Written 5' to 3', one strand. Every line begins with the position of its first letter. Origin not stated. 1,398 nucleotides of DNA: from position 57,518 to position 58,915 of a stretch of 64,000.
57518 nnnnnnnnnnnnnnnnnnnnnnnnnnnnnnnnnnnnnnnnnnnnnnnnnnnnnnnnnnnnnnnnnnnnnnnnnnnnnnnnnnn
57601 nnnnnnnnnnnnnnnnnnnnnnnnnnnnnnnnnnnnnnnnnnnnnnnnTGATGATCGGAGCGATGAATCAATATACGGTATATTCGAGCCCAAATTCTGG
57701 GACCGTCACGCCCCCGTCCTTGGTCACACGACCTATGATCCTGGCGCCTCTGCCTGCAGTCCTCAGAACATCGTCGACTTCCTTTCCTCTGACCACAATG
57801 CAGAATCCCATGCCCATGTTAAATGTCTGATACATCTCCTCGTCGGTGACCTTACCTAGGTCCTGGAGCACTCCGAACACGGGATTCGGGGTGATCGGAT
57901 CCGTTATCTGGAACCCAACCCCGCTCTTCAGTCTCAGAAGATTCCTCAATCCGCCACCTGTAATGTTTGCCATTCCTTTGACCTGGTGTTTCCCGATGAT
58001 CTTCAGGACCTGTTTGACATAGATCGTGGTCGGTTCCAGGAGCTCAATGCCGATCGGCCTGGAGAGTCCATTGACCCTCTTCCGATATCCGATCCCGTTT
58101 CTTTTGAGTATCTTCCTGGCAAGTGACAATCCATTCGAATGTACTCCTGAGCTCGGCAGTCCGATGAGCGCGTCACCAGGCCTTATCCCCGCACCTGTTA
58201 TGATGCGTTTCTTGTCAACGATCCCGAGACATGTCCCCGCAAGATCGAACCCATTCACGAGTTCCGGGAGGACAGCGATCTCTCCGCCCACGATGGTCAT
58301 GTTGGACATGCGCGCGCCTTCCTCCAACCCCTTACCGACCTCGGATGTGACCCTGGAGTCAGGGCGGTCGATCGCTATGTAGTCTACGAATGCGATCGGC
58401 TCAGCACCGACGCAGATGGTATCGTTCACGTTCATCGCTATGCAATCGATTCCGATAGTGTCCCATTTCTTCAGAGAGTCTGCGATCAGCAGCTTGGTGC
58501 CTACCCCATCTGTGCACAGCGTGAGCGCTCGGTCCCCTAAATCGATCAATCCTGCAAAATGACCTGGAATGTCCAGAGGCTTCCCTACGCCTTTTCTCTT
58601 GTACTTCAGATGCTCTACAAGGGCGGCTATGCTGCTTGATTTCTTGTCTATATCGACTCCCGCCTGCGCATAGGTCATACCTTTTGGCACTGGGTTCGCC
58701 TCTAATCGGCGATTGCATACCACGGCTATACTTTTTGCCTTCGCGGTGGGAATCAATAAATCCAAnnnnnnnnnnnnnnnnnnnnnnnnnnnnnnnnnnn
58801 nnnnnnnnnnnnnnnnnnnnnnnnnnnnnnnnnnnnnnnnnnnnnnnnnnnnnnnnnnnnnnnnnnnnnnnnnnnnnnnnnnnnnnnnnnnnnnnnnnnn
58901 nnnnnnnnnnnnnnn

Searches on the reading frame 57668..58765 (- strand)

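Call 21: search_protein_families(library=pfam, proteins=[window:57668-58765:-], max_evalue=0.001)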
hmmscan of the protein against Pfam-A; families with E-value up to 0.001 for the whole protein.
window:57668-58765:- (365 aa): 2 families
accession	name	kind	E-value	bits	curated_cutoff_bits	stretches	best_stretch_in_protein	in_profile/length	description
PF02769.27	AIRS_C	-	1.9e-27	96.8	23.1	1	195-355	1-153/156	AIR synthase related protein, C-terminal domain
PF00586.29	AIRS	-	4.9e-24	85.3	24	1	71-183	4-112/112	AIR synthase related protein, N-terminal domain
